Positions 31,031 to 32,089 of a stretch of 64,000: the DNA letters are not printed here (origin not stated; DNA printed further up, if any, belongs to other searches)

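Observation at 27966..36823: Type III R-M (Mod+Res) is augmented by an SNF2 helicase with a degenerate PLD-like N-domain and a DUF4391-like protein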

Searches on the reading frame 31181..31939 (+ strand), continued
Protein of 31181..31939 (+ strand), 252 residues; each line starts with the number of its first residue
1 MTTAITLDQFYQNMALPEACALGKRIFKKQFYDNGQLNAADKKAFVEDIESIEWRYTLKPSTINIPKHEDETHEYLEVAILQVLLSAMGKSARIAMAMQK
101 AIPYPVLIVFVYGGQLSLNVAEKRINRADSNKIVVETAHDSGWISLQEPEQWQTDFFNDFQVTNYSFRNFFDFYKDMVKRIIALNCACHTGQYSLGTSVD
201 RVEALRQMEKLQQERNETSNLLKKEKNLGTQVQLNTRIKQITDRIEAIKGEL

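Call 27: find_related_loci(query=A1, collection=genome_contigs, flank=10000)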
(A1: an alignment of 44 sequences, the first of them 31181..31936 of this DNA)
Query A1 (252 aa) in genome_contigs; peptide patterns used: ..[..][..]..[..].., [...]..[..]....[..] (x = any residue, [..] = any of these).
57 stretches matched a pattern; 21 encode a relative of the query (tblastn E <= 1e-3); 21 distinct loci.
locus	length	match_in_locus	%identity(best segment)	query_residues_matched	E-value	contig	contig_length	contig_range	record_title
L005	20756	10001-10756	90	1-252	4e-157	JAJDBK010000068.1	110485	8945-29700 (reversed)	MAG: Nitrospinaceae bacterium isolate OFTM379 OFTM379_67, whole genome shotgun sequence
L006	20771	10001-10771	63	1-252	4e-114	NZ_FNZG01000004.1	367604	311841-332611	Pseudooceanicola nitratireducens strain CGMCC 1.7292, whole genome shotgun sequence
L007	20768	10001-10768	66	1-252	4e-114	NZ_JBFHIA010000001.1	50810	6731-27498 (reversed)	MAG: Phaeovulum sp. isolate Mix_sand07.2021.05.G.26 k141_2093785_length_50810_cov_78.0712, whole genome shotgun sequence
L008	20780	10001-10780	64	1-252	2e-113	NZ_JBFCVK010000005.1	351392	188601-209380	Aquibaculum sediminis strain EGI_FJ10229 NODE_5_length_351392_cov_398.433923, whole genome shotgun sequence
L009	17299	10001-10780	63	1-252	1e-113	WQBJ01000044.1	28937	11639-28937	Ruegeria atlantica strain HKCCD9103 NODE_44, whole genome shotgun sequence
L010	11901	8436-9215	63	1-252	3e-113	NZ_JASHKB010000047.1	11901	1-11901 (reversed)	Roseitalea sp. MMSF_3546 NODE_47_length_11901_cov_32.308779, whole genome shotgun sequence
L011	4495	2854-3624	64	1-252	3e-113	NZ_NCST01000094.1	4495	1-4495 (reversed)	Henriciella aquimarina strain LMG 24711 LMG24711_S447, whole genome shotgun sequence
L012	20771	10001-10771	62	1-252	2e-109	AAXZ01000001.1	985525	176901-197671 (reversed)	Rhodobacteraceae bacterium HTCC2150 1101159006523, whole genome shotgun sequence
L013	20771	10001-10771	60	1-252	8e-108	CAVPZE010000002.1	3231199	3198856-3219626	MAG: uncultured Alphaproteobacteria bacterium isolate MFD03250.bin.1.36 genome assembly, contig: contig_15910, whole gen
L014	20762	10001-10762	66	1-249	5e-117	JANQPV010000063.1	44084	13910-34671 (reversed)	MAG: Alphaproteobacteria bacterium isolate IP29b_bin.177 k99_444450, whole genome shotgun sequence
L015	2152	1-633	61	47-252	1e-86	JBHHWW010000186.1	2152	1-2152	MAG: Nitrospiria bacterium isolate D_3_bin.29 NODE_49265_length_2152_cov_7.558417, whole genome shotgun sequence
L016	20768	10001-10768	48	3-252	7e-80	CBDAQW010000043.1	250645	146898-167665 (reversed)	MAG: Endozoicomonas sp. isolate a6423ec3-3432-476e-b384-bdfd598df085 genome assembly, contig: contig_43, whole genome sh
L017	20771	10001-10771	63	1-252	4e-110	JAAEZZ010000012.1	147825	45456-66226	MAG: Alphaproteobacteria bacterium isolate P03SWT1bin.4 NODE_34_length_147825_cov_25.5859, whole genome shotgun sequence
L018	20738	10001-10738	45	10-252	6e-70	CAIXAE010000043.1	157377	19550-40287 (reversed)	MAG: uncultured Methylococcaceae bacterium isolate MJ130820B_bin-0950 genome assembly, contig: bin-0950:43/45, whole gen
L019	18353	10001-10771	70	1-252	1e-117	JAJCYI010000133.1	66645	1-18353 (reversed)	MAG: Saprospiraceae bacterium isolate OFTM40 OFTM40_132, whole genome shotgun sequence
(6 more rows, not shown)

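Call 34: predict_structure(alignment_id=A1)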
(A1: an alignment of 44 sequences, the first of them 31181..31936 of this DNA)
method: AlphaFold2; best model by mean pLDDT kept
length: 252 residues; sequences in the alignment: 44
mean_pLDDT: 89.3   pTM: 0.74
mean pLDDT of the five models: 89.3, 84.9, 83.3, 83.2, 82.8
residues with pLDDT >= 90: 161; 70-90: 81; 50-70: 9; < 50: 1
segments of 3 or more residues with pLDDT < 50: none
pLDDT, mean of each block of 10 residues (from residue 1): 78 90 88 80 89 95 92 92 92 92 92 95 85 87 94 92 86 94 92 73 82 94 93 95 91 73
secondary structure, 60 per line:
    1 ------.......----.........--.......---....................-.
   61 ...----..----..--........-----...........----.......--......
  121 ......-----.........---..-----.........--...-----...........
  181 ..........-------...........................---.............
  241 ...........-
elements in order: H7-13 E21-26 H29-35 H39-48 E49-58 H60-63 E78-85 H91-101 E106-112 E115-126 E132-140 H151-159 H170-190 H198-224 H228-251

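Call 38: search_solved_structures(query=A1, max_evalue=10)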
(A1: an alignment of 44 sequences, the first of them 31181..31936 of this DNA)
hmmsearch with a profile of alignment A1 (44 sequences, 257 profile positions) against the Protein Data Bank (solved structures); distinct sequences matched with E-value up to 10: 3.
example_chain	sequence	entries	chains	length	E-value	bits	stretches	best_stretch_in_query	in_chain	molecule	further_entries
2zii_A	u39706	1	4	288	0.047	16.2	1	163-245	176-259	Vacuolar protein sorting-associated protein 74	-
2zih_A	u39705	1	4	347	0.1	15.1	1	163-245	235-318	Vacuolar protein sorting-associated protein 74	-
4tu3_A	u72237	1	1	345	0.1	15.1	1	163-245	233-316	Vacuolar protein sorting-associated protein 74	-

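Call 47: fold_search(model_id=the predicted structure, library=pdb)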
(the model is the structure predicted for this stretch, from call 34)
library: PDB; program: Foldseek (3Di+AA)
matches with E <= 10: 678; with E <= 0.001: 0
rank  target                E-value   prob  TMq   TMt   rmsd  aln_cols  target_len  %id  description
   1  5gz1_A                4.8e-02  0.23  0.19  0.16  17.7       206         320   11  Structure of substrate/cofactor-free D-amino acid dehydrogenase (released 2017-04-12)
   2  8ir3_T                9.8e-02  0.15  0.15  0.14  12.3       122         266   10  human nuclear pre-60S ribosomal particle - State B' (released 2023-08-09)
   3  6zz8_B                1.0e-01  0.07  0.12  0.13  18.1       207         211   14  MB_CRS6-15 bound to CrSAS-6_6HR (released 2021-07-07)
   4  9qiw_CJ               1.4e-01  0.15  0.14  0.13   9.3       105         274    8  Human pre-60S - State 3 (released 2025-04-30)
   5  5o9e_A                1.6e-01  0.13  0.15  0.17   9.3        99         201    7  Crystal structure of the Imp4-Mpp10 complex from Chaetomium thermophilum (released 2017-08-30)
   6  7ykv_B                1.9e-01  0.28  0.13  0.08   9.0        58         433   12  The structure of archaeal nuclease RecJ2 from Methanocaldococcus jannaschii (released 2023-07-26)
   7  7mqa_SM               2.0e-01  0.15  0.16  0.15   9.8        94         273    7  Cryo-EM structure of the human SSU processome, state post-A1 (released 2021-09-22)
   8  3q0x_B                2.0e-01  0.08  0.11  0.13  15.1       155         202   14  N-terminal coiled-coil dimer domain of C. reinhardtii SAS-6 homolog Bld12p (released 2011-02-09)
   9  3g98_A                2.1e-01  0.44  0.16  0.32   5.7        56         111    9  Crystal Structure of the C-Ala domain from Aquifex aeolicus alanyl-tRNA synthetase (released 2009-10-06)
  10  6c0f_I                2.1e-01  0.09  0.16  0.15  16.4       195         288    7  Yeast nucleolar pre-60S ribosomal subunit (state 2) (released 2018-03-14)
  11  8i9w_CA               2.1e-01  0.08  0.13  0.13  12.7       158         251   10  Cryo-EM structure of a Chaetomium thermophilum pre-60S ribosomal subunit - Dbp10-3 (released 2023-05-17)
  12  6tvv_A                2.3e-01  0.28  0.14  0.09   5.0        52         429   19  Crystal structure of 3'-5' RecJ exonuclease from M. Jannaschii (released 2021-01-27)
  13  6zzc_A                2.3e-01  0.09  0.11  0.12  15.1       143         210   15  MB_CRS6-1 bound to CrSAS-6_6HR (released 2021-07-07)
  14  6zzc_B000             2.4e-01  0.09  0.11  0.13  15.4       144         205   13  MB_CRS6-1 bound to CrSAS-6_6HR (released 2021-07-07)
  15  7ykv_A                2.6e-01  0.21  0.14  0.08   8.5        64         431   14  The structure of archaeal nuclease RecJ2 from Methanocaldococcus jannaschii (released 2023-07-26)
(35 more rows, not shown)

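Call 51: get_annotated_region(hit=H20, flank=9000)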
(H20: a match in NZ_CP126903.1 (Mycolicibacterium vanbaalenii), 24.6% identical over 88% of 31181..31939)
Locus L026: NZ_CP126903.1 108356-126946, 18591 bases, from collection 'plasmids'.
description: Mycolicibacterium vanbaalenii strain JOB5 plasmid unnamed2, complete sequence
organism: Mycolicibacterium vanbaalenii (NCBI taxid 110539)
taxonomy: Bacteria; Actinomycetota; Actinomycetes; Mycobacteriales; Mycobacteriaceae; Mycolicibacterium; Mycolicibacterium vanbaalenii
host: -; source: cell culture,soil; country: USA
typing (MOB-suite, as given by PLSDB): mobilizable; relaxase MOBF
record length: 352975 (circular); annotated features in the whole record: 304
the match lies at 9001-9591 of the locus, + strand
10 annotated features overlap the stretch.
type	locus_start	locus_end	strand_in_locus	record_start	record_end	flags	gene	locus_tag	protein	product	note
CDS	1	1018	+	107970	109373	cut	-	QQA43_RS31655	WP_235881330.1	site-specific integrase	GO:0015074 - DNA integration [Evidence IEA]; GO:0006310 - DNA recombination [Evidence IEA]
CDS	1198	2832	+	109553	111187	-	-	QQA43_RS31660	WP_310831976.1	hypothetical protein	-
CDS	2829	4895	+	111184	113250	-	-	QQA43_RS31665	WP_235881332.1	hypothetical protein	-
CDS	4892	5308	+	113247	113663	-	-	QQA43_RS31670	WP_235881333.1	hypothetical protein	-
CDS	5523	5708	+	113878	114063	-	-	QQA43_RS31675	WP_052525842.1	helix-turn-helix domain-containing protein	-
CDS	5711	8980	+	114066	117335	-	-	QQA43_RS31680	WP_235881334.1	helicase-related protein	-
CDS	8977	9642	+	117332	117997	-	-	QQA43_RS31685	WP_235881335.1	DUF4391 domain-containing protein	-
CDS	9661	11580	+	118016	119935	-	-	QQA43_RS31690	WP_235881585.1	site-specific DNA-methyltransferase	GO:0006306 - DNA methylation [Evidence IEA]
CDS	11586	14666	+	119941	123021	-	-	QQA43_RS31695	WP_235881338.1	DEAD/DEAH box helicase family protein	-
CDS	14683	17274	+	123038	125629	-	-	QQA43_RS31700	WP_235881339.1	AAA family ATPase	-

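Call 52: get_annotated_region(hit=H14, flank=9000)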
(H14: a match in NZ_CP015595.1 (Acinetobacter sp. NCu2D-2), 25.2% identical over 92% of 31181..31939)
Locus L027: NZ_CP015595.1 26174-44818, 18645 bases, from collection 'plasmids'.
description: Acinetobacter sp. NCu2D-2 plasmid unnamed, complete sequence
organism: Acinetobacter sp. NCu2D-2 (NCBI taxid 1608473)
taxonomy: Bacteria; Pseudomonadota; Gammaproteobacteria; Moraxellales; Moraxellaceae; Acinetobacter; Acinetobacter sp. NCu2D-2
host: -; source: Mus musculus,cell culture,tracheal swab from cat-captured mouse; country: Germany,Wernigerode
typing (MOB-suite, as given by PLSDB): mobilizable; replicon rep_cluster_627; relaxase MOBP
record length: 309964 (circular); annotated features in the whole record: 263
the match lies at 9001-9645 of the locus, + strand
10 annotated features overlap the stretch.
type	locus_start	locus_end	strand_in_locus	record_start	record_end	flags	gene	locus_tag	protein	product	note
CDS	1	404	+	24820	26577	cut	-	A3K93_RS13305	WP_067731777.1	hypothetical protein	-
CDS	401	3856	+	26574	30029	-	-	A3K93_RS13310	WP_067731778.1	site-specific integrase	GO:0015074 - DNA integration [Evidence IEA]; GO:0006310 - DNA recombination [Evidence IEA]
CDS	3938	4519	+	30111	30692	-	-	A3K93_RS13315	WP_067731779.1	class I SAM-dependent methyltransferase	-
CDS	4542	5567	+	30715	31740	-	-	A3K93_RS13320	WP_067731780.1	HNH endonuclease domain-containing protein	-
CDS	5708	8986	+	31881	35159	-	-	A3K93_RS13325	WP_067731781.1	helicase-related protein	-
CDS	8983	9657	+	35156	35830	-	-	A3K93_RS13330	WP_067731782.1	DUF4391 domain-containing protein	-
CDS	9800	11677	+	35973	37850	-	-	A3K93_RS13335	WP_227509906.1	site-specific DNA-methyltransferase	GO:0006306 - DNA methylation [Evidence IEA]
CDS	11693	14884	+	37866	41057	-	-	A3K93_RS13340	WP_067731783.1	DEAD/DEAH box helicase family protein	-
CDS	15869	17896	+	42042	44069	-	-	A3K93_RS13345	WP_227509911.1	AAA family ATPase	-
CDS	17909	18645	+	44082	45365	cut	-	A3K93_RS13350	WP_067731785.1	McrC family protein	-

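Call 53: get_annotated_region(hit=H10, flank=9000)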
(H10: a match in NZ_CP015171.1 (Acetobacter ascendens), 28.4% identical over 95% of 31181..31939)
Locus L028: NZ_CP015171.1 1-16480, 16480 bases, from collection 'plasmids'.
description: Acetobacter ascendens strain LMG 1591 plasmid unnamed3, complete sequence
organism: Acetobacter ascendens (NCBI taxid 481146)
taxonomy: Bacteria; Pseudomonadota; Alphaproteobacteria; Rhodospirillales; Acetobacteraceae; Acetobacter; Acetobacter ascendens
host: -; source: single cell; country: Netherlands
typing (MOB-suite, as given by PLSDB): mobilizable; relaxase MOBQ
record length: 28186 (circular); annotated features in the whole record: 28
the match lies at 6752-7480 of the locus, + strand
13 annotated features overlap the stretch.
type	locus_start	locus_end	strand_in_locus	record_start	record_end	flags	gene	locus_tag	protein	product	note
CDS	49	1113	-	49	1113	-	-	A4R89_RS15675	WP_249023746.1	Abi family protein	-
CDS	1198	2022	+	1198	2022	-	-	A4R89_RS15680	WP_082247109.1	IS5-like element IS12528 family transposase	GO:0006313 - DNA transposition [Evidence IEA]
CDS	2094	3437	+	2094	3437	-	-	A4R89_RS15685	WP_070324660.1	IS1182 family transposase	-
CDS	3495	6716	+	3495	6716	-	-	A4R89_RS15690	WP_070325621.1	helicase-related protein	-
CDS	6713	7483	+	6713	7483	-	-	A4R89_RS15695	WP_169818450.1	DUF4391 domain-containing protein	-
CDS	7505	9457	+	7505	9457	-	-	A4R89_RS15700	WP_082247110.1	site-specific DNA-methyltransferase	GO:0006306 - obsolete DNA methylation [Evidence IEA]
CDS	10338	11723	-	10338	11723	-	-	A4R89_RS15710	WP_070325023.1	IS1380-like element IS1380A family transposase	GO:0006313 - DNA transposition [Evidence IEA]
CDS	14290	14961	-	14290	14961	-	-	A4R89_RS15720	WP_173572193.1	DUF6118 family protein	-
CDS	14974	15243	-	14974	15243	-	-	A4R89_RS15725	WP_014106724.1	Txe/YoeB family addiction module toxin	GO:0008219 - cell death [Evidence IEA]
CDS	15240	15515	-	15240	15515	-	-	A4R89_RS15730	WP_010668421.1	type II toxin-antitoxin system prevent-host-death family antitoxin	GO:0008219 - cell death [Evidence IEA]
CDS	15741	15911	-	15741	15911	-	-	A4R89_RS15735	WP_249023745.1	plasmid stabilization protein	-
CDS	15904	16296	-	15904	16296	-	-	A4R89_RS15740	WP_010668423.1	PIN domain nuclease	-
CDS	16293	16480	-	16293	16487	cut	-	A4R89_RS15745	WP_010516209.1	type II toxin-antitoxin system VapB family antitoxin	-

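Call 63: search_dna_similar(query=window:31181-31939:+, collection=phages, mode=protein, max_evalue=0.001, max_rows=20)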
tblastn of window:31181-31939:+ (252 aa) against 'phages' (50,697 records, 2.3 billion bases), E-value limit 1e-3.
Records with a match: 3; places in all: 4; records where one place covers at least 80% of the query: 3.
Best place of each record, by identity: <60% 3.
By first word of the organism name: Bacteriophage 2; Erysipelothrix 1.
By host as written in the record: - 2; Erysipelothrix rhusiopathiae ZJ 1.
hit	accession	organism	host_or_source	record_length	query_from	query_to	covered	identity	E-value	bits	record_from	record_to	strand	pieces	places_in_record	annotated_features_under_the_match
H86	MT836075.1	Bacteriophage sp.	human fecal samples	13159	14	250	94%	24.9%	9e-14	76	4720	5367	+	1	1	record has no annotation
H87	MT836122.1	Bacteriophage sp.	human fecal samples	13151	14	252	95%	21.7%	8e-5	49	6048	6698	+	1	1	record has no annotation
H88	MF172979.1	Erysipelothrix phage phi1605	Erysipelothrix rhusiopathiae ZJ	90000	16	250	93%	20.7%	6e-5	50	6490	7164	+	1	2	methyl-accepting chemotaxis protein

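Call 82: search_protein_families(library=pfam, proteins=[L005:12693-13565:+, L003:10047-10784:+, L004:9710-11590:+, L004:11593-13002:+, L001:11811-13172:+, L001:13138-13497:+, L026:14683-17274:+, L005:6498-6764:-], max_evalue=0.001)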
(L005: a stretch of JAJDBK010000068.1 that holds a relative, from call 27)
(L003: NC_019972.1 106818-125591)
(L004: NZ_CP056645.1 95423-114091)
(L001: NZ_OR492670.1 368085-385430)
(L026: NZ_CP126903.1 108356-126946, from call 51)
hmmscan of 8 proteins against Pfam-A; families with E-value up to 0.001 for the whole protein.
L005:12693-13565:+ (290 aa): 1 family
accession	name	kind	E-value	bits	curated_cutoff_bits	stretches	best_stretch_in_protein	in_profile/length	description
PF02498.22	Bro-N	-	5.6e-10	40.1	25.6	1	22-106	7-83/96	BRO family, N-terminal domain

L003:10047-10784:+ (245 aa): 0 families

L004:9710-11590:+ (626 aa): 9 families
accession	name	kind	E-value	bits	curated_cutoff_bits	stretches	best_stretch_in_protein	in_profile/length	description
PF13175.12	AAA_15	-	4.3e-45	155.4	32.1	1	1-383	1-373/374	AAA ATPase domain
PF20469.4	OLD-like_TOPRIM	-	2.4e-18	66.9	23.2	1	444-510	1-67/67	Overcoming lysogenization defect protein-like, TOPRIM domain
PF13304.12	AAA_21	-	7.7e-13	49.6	27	1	24-385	1-304/304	AAA domain, putative AbiEii toxin, Type IV TA system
PF13476.12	AAA_23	-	1.2e-12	49.3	27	1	5-71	1-67/201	AAA domain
PF11398.14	DUF2813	-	1.9e-11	44.4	21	2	224-409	172-350/372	Protein of unknown function (DUF2813)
PF02463.25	SMC_N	-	9e-08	32.2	40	1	3-48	2-50/220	RecF/RecN/SMC N terminal domain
PF13555.12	AAA_29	-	3.6e-05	23.9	27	1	5-43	3-43/61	P-loop containing region of AAA domain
PF00005.33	ABC_tran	-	5.4e-05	24.3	25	1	17-60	6-51/137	ABC transporter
PF13514.12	AAA_27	-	6.1e-05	23.1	22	1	1-51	1-55/206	AAA domain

L004:11593-13002:+ (469 aa): 1 family
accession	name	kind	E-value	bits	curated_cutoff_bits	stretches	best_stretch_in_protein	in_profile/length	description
PF09903.14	DUF2130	-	1.3e-90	303.6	26.7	1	191-448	3-254/255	Uncharacterized protein conserved in bacteria (DUF2130)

L001:11811-13172:+ (453 aa): 1 family
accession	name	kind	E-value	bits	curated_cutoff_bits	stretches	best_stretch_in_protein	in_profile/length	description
PF03235.19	GmrSD_N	-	2.8e-40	139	33.2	1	13-232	2-198/199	GmrSD restriction endonuclease, N-terminal domain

L001:13138-13497:+ (119 aa): 1 family
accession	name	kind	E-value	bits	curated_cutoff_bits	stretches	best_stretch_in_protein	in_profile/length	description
PF07510.16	GmrSD_C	-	3e-21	76.2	23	1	12-111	45-137/138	GmrSD restriction endonucleases, C-terminal domain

L026:14683-17274:+ (863 aa): 3 families
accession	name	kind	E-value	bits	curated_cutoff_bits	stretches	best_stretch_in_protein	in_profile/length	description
PF13166.12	AAA_13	-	2.6e-14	53.3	36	1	389-708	255-583/713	AAA domain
PF02463.25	SMC_N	-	1.7e-08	34.6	40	1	543-695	135-198/220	RecF/RecN/SMC N terminal domain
PF13304.12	AAA_21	-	2.3e-08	34.9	27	1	633-697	238-301/304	AAA domain, putative AbiEii toxin, Type IV TA system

L005:6498-6764:- (88 aa): 0 families

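Call 92: search_protein_representatives(alignment_id=A1)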
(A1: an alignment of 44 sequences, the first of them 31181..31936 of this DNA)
Query: 44 sequences, 257 profile positions. Proteins with E-value up to 0.001 (for the whole library): 1983; up to 1e-10: 1040; up to 1e-30: 301. The best 150 are listed.
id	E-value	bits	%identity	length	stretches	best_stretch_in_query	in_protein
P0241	3.4e-101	354.3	-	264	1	9-257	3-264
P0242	1.7e-98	345.4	-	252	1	7-257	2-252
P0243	1.0e-91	323.2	-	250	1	8-255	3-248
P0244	1.3e-83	296.6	-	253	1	6-254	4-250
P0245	4.3e-80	285.1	-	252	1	7-256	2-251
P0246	3.1e-76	272.4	-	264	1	6-257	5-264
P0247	4.4e-76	272.0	-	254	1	5-257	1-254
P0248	1.4e-73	263.7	-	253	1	7-247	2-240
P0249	5.3e-73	261.9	-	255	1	7-256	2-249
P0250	6.0e-72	258.4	-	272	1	8-256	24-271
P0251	9.4e-72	257.8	-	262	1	6-257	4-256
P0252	9.6e-70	251.2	-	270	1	3-257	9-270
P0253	1.1e-68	247.7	-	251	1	8-257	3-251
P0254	4.1e-67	242.6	-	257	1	1-257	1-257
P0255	3.9e-66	239.4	-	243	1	8-257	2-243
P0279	3.3e-56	206.8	-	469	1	11-254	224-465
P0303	5.5e-50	186.4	-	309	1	7-257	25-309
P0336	1.4e-43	165.4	-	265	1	12-253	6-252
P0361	4.1e-40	154.1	-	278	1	6-256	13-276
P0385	3.2e-38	147.9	-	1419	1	11-257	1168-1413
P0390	5.0e-38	147.2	-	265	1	5-256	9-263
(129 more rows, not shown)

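Call 95: search_protein_families(library=pfam, proteins=[P0385, P0279], max_evalue=0.01)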
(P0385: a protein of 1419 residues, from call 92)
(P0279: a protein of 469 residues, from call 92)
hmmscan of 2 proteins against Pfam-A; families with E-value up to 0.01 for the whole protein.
P0385 (1419 aa): 11 families
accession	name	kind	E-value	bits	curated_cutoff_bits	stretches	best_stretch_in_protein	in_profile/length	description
PF14335.11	DUF4391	-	1.2e-58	199.2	29.9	1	1177-1406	7-232/232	Domain of unknown function (DUF4391)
PF13087.12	AAA_12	-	7.4e-26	91.4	27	1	914-1094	14-194/195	AAA domain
PF13482.12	RNase_H_2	-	3.4e-20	73.1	22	1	321-503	1-164/165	RNase_H superfamily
PF13086.12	AAA_11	-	2e-10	41.3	27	2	739-804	19-92/257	AAA domain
PF13245.12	AAA_19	-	1.1e-07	32.5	25.1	1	733-885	7-129/134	AAA domain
PF13604.12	AAA_30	-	2.1e-07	31.3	27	1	739-888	20-131/191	AAA domain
PF01443.25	Viral_helicase1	-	3.5e-05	24.2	21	0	849-887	59-99/228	Viral superfamily 1 RNA helicase core domain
PF04851.21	ResIII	-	0.00058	20.2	22.5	1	736-858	22-134/164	Type III restriction enzyme, res subunit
PF24883.2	NPHP3_N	-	0.00089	19.9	24.8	1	736-768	21-53/164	Nephrocystin 3, N-terminal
PF20720.3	nSTAND3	-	0.0022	18.2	27.2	1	737-782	17-61/155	Novel STAND NTPase 3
PF05127.21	NAT10_TcmA_helicase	-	0.0088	16.4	22.7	0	742-878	2-118/176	RNA cytidine acetyltransferase NAT10/TcmA, helicase domain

P0279 (469 aa): 1 family
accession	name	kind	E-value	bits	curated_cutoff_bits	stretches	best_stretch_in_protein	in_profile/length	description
PF14335.11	DUF4391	-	3.2e-57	194.5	29.9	1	227-461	1-232/232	Domain of unknown function (DUF4391)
